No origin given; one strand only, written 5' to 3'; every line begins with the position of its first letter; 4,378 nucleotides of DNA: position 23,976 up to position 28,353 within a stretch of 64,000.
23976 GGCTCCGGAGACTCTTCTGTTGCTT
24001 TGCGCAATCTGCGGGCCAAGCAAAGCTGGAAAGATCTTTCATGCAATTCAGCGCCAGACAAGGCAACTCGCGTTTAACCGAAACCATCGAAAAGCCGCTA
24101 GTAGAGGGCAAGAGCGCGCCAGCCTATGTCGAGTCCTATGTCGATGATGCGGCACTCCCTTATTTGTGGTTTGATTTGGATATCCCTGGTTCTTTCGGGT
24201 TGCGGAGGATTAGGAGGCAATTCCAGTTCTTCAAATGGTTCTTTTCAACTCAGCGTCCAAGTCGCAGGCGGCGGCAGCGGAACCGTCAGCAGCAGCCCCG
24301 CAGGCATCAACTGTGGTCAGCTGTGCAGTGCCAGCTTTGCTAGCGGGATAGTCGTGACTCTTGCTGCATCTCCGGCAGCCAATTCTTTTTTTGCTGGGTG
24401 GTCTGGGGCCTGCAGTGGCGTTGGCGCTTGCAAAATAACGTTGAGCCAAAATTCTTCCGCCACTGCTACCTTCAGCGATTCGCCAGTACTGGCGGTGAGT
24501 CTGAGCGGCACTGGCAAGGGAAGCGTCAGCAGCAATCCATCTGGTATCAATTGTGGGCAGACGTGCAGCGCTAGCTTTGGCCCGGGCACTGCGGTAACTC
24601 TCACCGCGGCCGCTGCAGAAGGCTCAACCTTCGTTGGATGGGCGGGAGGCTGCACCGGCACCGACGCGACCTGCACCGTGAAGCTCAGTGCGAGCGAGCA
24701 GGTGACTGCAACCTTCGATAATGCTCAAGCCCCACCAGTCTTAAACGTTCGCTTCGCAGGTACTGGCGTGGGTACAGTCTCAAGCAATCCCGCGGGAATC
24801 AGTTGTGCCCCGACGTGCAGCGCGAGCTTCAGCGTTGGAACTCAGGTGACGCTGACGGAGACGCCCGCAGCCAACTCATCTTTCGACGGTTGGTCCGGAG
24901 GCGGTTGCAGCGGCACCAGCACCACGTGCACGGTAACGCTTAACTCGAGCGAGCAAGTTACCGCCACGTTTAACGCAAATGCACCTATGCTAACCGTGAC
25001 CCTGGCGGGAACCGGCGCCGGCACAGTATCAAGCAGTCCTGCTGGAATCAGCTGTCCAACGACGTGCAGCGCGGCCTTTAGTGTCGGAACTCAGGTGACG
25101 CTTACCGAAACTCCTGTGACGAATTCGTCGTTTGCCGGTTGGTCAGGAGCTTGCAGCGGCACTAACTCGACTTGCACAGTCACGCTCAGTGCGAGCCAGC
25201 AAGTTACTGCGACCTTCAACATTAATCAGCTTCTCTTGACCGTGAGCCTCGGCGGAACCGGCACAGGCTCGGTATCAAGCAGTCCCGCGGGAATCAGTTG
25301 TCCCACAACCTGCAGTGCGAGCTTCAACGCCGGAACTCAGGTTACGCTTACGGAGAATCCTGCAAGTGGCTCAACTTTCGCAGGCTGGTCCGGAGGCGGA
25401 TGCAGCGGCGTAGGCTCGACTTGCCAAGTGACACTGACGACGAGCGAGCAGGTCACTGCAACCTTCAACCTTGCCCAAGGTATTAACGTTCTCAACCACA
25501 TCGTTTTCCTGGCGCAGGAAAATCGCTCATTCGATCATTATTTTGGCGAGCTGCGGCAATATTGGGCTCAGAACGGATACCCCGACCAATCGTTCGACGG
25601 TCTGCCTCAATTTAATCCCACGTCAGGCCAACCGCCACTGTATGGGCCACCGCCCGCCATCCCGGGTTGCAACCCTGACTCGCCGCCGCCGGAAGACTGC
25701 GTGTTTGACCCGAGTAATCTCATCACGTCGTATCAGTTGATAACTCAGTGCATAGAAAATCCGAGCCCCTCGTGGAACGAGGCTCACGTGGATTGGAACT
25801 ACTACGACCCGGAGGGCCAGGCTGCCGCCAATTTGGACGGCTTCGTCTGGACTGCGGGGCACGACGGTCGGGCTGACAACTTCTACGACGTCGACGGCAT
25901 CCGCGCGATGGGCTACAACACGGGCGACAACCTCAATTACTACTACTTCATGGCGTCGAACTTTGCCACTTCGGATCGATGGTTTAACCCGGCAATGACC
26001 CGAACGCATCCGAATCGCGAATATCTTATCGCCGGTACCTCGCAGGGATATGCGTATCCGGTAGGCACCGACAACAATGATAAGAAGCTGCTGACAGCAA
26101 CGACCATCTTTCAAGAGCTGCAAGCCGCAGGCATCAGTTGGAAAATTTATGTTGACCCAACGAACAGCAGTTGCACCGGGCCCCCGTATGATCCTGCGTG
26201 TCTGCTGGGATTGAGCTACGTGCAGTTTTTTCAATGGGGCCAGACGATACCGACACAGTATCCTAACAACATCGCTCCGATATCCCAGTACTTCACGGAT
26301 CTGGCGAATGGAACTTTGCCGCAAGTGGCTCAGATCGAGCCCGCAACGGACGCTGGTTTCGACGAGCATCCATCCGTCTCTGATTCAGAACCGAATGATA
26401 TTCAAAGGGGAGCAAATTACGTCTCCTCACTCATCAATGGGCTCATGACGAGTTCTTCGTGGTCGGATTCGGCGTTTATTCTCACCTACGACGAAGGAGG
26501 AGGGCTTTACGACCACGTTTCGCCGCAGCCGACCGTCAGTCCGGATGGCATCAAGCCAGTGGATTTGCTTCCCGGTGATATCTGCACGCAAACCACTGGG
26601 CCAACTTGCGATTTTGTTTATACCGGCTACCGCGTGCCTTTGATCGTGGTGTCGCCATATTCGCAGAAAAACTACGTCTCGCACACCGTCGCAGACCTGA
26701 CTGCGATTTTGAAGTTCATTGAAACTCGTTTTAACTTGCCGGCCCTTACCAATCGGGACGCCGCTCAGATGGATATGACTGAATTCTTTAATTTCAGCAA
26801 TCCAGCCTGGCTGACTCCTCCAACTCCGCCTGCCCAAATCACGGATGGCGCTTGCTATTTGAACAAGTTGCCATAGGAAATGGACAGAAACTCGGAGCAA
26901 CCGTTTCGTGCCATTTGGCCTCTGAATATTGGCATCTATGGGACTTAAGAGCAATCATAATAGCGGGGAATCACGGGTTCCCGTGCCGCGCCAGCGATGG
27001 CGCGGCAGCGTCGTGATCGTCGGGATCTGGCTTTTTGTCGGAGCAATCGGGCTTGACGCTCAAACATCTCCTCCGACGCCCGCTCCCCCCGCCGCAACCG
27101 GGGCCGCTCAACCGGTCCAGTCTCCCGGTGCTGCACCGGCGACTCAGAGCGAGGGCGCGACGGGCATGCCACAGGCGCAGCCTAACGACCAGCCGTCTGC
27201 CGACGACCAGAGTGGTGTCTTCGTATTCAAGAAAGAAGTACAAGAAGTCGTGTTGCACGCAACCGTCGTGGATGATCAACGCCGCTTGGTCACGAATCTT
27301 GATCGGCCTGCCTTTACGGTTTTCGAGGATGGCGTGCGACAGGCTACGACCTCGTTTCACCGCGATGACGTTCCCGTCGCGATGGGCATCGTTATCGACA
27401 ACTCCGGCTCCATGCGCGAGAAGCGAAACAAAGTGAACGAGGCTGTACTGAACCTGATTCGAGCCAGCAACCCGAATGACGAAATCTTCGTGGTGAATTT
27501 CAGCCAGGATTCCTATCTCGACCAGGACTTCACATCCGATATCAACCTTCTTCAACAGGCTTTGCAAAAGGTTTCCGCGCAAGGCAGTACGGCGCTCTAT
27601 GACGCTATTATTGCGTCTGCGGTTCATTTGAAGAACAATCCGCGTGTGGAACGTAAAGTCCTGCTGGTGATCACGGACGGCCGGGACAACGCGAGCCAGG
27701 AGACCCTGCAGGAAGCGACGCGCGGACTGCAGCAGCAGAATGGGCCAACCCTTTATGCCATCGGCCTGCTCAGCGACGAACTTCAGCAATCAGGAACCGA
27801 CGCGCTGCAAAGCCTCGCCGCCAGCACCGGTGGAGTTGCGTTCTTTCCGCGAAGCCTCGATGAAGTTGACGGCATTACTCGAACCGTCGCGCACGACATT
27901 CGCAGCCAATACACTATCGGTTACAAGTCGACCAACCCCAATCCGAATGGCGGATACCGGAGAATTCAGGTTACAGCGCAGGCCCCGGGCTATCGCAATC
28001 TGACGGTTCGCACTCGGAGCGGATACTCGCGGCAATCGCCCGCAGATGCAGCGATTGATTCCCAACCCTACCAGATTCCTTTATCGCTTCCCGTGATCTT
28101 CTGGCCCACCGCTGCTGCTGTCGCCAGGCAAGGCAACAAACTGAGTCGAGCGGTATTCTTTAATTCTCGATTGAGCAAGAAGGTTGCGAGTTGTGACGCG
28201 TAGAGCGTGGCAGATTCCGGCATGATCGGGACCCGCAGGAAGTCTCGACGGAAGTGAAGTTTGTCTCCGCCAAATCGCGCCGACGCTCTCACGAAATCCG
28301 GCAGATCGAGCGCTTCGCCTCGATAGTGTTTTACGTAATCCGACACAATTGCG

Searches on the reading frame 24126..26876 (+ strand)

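Call 47: search_protein_families(library=pfam, proteins=[window:24126-26876:+], max_evalue=0.00001)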
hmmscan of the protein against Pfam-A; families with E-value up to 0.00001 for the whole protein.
window:24126-26876:+ (916 aa): 2 families
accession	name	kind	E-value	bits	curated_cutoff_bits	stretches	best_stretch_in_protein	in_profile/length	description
PF04185.19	Phosphoesterase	-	2.5e-64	218.1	23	1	457-872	2-356/356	Phosphoesterase family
PF18998.6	Flg_new_2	-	9.1e-37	125.3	23.6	4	146-199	14-71/73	Divergent InlB B-repeat domain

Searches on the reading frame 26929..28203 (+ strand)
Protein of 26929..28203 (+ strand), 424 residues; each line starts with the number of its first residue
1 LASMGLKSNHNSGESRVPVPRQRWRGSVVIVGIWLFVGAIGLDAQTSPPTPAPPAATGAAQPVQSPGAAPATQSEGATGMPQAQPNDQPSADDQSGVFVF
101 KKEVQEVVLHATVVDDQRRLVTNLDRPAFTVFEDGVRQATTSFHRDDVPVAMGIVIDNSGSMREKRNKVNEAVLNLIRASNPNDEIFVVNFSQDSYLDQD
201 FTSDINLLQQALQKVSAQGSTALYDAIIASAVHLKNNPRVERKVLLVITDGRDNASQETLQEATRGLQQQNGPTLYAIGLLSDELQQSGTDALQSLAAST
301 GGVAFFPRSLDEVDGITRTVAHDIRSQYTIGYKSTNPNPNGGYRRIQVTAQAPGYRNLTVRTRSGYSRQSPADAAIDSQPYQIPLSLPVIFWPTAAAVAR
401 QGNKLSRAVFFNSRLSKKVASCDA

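Call 47: search_protein_families(library=pfam, proteins=[window:26929-28203:+], max_evalue=0.00001)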
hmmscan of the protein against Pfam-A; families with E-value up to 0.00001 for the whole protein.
window:26929-28203:+ (424 aa): 3 families
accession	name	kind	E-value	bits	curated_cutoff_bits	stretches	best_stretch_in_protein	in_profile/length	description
PF13519.12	VWA_2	-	5.8e-15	56.3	27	1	154-251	3-106/107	von Willebrand factor type A domain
PF00092.34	VWA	-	1.4e-13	51.9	23.8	1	154-316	4-171/174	von Willebrand factor type A domain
PF13768.12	VWA_3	-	2.5e-06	28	27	1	154-304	5-153/155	von Willebrand factor type A domain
